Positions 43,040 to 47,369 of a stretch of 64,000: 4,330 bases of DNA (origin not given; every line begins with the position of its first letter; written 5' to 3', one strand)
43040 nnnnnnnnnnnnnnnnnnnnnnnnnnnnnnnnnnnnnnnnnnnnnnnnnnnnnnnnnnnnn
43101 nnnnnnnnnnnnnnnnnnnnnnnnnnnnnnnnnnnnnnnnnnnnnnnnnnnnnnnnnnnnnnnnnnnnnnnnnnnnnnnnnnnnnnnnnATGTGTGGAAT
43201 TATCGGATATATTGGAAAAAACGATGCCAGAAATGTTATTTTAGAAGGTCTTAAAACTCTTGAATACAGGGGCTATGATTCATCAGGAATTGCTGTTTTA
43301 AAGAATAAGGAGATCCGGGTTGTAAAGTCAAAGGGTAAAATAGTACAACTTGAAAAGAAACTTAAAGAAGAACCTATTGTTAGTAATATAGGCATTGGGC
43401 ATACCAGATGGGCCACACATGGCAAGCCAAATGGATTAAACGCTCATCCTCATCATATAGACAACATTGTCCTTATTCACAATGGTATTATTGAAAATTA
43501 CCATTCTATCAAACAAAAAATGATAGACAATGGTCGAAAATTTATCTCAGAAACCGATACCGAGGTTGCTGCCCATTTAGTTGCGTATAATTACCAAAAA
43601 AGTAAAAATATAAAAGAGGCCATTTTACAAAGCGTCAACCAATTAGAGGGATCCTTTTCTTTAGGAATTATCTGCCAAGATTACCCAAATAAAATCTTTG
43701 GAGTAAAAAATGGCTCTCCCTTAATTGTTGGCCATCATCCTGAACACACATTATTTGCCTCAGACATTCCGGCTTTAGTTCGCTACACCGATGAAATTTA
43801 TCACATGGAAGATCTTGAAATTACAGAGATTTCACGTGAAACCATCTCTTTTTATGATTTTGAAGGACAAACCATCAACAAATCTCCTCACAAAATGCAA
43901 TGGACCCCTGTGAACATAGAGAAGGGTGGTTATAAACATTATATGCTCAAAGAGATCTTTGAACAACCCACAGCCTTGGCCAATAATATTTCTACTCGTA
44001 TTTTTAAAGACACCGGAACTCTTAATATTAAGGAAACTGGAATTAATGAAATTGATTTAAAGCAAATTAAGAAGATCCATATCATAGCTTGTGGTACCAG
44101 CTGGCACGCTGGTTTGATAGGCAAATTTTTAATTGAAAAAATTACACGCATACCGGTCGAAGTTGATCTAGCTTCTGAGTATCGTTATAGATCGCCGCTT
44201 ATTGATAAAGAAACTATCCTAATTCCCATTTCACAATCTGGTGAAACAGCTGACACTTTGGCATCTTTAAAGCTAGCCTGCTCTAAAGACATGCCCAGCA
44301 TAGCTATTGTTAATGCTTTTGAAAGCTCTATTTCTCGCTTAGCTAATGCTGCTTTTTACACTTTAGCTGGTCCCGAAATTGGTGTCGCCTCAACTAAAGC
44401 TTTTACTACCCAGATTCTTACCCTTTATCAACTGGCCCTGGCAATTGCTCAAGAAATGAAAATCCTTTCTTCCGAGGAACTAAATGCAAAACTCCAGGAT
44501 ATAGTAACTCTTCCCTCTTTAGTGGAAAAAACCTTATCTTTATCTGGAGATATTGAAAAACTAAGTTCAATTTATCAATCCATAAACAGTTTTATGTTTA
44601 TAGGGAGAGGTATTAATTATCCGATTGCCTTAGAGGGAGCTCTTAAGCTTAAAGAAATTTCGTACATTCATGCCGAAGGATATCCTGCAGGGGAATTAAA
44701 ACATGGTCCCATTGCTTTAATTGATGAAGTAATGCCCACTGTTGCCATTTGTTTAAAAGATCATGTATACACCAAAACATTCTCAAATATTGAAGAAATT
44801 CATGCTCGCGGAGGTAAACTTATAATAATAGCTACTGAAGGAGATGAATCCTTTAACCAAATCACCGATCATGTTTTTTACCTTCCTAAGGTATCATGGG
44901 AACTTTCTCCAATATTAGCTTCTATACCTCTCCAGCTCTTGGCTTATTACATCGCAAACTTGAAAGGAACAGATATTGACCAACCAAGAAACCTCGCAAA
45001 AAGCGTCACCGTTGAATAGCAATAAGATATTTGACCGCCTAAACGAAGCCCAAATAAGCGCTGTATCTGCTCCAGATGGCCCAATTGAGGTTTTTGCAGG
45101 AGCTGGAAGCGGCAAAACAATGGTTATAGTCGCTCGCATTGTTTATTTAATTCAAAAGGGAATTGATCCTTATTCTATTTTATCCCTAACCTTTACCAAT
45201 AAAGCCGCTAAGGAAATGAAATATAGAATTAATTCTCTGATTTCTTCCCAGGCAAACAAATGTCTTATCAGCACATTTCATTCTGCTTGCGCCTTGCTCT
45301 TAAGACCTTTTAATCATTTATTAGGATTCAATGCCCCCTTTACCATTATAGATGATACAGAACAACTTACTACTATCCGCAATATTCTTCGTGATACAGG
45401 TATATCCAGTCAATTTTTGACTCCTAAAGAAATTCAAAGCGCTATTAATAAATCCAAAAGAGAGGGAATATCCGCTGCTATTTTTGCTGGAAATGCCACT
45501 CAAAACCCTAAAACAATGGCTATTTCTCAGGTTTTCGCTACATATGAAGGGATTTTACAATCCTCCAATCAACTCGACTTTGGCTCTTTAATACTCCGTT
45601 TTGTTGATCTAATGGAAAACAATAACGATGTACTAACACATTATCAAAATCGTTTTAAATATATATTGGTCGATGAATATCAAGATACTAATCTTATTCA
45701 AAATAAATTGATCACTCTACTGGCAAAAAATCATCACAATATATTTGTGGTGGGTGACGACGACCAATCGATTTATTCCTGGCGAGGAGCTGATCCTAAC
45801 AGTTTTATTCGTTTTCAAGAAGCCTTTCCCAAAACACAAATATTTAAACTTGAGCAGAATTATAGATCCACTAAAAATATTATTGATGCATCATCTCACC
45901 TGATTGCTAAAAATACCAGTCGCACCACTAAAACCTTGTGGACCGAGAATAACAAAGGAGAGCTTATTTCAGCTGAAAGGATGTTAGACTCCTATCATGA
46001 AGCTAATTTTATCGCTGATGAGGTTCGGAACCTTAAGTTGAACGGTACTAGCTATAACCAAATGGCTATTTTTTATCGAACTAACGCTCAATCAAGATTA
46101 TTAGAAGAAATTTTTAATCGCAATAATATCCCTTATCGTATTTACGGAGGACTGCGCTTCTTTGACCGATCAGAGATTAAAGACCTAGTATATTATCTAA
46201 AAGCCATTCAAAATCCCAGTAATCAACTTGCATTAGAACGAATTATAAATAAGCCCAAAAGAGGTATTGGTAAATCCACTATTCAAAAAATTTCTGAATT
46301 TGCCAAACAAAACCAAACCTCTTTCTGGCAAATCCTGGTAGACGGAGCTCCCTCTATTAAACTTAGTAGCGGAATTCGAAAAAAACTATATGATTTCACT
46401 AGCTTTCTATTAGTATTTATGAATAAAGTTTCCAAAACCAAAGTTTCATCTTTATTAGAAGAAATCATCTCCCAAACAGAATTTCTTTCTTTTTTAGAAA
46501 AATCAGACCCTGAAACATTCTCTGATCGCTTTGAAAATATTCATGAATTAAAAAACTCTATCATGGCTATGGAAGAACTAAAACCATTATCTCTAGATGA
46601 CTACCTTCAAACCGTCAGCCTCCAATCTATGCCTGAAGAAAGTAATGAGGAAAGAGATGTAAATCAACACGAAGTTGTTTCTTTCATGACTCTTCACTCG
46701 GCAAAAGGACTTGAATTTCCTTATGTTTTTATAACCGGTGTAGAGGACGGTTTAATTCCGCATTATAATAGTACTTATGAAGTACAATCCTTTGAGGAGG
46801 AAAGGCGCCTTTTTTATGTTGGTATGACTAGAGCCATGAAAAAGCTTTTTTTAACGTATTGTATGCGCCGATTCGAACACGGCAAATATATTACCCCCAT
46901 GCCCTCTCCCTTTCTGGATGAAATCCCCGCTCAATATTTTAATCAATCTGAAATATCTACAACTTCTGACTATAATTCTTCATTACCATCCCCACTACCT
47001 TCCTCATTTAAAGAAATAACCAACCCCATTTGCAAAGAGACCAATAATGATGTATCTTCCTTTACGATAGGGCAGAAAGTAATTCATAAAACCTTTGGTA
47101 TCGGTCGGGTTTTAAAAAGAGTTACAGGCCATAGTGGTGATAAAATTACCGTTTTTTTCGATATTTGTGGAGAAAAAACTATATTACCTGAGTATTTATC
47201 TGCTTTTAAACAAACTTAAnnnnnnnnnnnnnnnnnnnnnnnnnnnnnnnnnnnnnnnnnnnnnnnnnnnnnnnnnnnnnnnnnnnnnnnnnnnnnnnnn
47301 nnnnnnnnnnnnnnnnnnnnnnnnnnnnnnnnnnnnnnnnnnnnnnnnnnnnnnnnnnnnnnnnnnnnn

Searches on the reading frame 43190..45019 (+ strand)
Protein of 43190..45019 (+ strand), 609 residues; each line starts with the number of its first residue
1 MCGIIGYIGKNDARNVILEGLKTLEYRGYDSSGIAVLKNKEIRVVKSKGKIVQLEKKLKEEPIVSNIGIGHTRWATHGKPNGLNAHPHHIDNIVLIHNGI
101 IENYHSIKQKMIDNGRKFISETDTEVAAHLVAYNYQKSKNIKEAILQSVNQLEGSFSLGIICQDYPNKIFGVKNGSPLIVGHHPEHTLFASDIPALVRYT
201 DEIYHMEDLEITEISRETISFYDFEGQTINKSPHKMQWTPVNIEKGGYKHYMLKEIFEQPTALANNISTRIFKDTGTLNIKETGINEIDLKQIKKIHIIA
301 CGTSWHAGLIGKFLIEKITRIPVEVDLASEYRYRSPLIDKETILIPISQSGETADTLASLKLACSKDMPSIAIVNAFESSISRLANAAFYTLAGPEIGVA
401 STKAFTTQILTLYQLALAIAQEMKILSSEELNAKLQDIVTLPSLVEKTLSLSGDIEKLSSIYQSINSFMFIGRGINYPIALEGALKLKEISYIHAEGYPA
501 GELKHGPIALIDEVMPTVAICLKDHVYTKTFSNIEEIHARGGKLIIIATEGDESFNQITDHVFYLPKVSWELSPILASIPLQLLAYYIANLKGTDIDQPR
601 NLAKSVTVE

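Call 17: search_protein_families(library=ncbifam, proteins=[window:43190-45019:+], max_evalue=0.00001)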
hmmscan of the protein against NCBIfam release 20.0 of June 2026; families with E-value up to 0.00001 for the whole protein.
window:43190-45019:+ (609 aa): 11 families
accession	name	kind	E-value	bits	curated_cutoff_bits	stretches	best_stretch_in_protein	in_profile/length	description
NF001484.0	PRK00331.1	subfamily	1.5e-243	809.7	381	1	1-609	1-601/601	isomerizing glutamine--fructose-6-phosphate transaminase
TIGR01135.1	glmS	equivalog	7e-241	800.9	418.05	1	2-609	1-607/607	glutamine--fructose-6-phosphate transaminase (isomerizing)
NF046059.1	NagB_SO3506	equivalog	1.1e-37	130.1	430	1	286-558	31-293/330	glucosamine-6-phosphate deaminase NagB-II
TIGR01134.1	purF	equivalog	5.7e-29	101.7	350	1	2-211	1-214/432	amidophosphoribosyltransferase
NF041128.1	glucosaP_deam_GlmD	equivalog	1.6e-28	99.8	580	1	336-606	75-321/323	glucosamine-6-phosphate deaminase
TIGR01536.1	asn_synth_AEB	equivalog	2.9e-12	46.3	267.1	1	2-235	1-202/517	asparagine synthase (glutamine-hydrolyzing)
NF006949.0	PRK09431.1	equivalog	2e-09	36.5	499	1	66-207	43-176/554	asparagine synthase B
NF008481.0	PRK11382.1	equivalog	2.2e-09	36.9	430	1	284-600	35-332/340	fructoselysine 6-phosphate deglycase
TIGR03104.1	trio_amidotrans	equivalog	3.6e-08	32.1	570.1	1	93-199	70-168/589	N-acetylglutaminylglutamine amidotransferase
NF041755.1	RuMP_HxlAB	equivalog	7.1e-06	25.2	500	0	290-390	243-338/391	bifunctional 3-hexulose-6-phosphate synthase/6-phospho-3-hexuloisomerase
TIGR03442.1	TIGR03442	equivalog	9.9e-06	25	218.65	0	64-152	81-178/251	ergothioneine biosynthesis protein EgtC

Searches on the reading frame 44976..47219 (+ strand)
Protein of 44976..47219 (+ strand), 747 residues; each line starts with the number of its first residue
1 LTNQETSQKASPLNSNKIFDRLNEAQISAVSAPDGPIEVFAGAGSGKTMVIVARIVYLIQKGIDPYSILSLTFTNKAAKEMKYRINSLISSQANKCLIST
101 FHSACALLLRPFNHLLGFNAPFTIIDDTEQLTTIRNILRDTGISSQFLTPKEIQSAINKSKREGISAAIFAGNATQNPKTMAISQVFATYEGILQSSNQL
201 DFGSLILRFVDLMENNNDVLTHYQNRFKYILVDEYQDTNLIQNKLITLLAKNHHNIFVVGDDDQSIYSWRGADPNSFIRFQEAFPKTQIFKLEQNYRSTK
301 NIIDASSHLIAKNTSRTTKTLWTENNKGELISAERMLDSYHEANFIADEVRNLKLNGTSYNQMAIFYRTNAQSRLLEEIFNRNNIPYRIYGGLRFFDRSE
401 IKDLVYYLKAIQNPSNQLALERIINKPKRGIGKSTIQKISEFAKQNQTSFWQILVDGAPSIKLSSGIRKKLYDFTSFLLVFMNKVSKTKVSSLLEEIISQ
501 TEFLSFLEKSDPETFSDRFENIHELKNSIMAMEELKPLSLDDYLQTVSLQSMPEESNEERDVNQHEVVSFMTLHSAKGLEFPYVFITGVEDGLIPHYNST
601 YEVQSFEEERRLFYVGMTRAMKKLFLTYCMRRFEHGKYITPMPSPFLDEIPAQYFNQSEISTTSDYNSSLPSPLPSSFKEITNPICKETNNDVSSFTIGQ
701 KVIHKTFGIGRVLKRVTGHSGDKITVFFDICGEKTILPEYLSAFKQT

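Call 17: search_protein_families(library=ncbifam, proteins=[window:44976-47219:+], max_evalue=0.00001)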
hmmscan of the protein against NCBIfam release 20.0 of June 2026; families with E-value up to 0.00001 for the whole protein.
window:44976-47219:+ (747 aa): 15 families
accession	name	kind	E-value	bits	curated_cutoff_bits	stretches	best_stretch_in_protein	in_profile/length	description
TIGR01073.1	pcrA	equivalog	8.6e-213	708.7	911.2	1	20-740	3-721/725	DNA helicase PcrA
NF008743.0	PRK11773.1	equivalog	4.6e-194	646.8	965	1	16-740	4-714/720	DNA helicase II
TIGR01075.1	uvrD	equivalog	3.7e-186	620.5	1144.45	1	19-740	2-711/715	DNA helicase II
TIGR01074.1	rep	equivalog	3.3e-174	580.8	951.45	1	21-657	1-640/668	DNA helicase Rep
NF008172.0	PRK10919.1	equivalog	3.4e-140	468.4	1168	1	21-653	2-636/673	DNA helicase Rep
TIGR02785.1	addA_Gpos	equivalog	5.9e-64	216.5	707.65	3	184-308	342-478/1234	helicase-exonuclease AddAB subunit AddA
NF008276.0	PRK11054.1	equivalog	6.4e-49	167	543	3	184-325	393-531/684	DNA helicase IV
TIGR02784.1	addA_alphas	equivalog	7.9e-43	147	860.75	3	184-315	345-498/1138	double-strand break repair helicase AddA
TIGR00609.1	recB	equivalog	8.5e-43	146.7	696.05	3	189-314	332-459/1175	exodeoxyribonuclease V subunit beta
NF010485.0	PRK13909.1-2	equivalog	1.5e-32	112.8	650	2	194-586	296-629/909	RecB-like helicase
NF010487.0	PRK13909.1-4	equivalog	5.8e-32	110.9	759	2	197-410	295-525/924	RecB-like helicase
NF010484.0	PRK13909.1-1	equivalog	6e-18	64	1074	2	40-87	11-58/945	RecB-like helicase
NF041464.1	HelD_BACSU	equivalog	6.5e-17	60.7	419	1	223-381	543-694/779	RNA polymerase recycling motor HelD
NF010486.0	PRK13909.1-3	equivalog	5e-16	57.9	1109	2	40-109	11-80/921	RecB-like helicase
NF008128.0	PRK10876.1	equivalog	5.7e-15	54.1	1697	1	182-312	331-463/1181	exodeoxyribonuclease V subunit beta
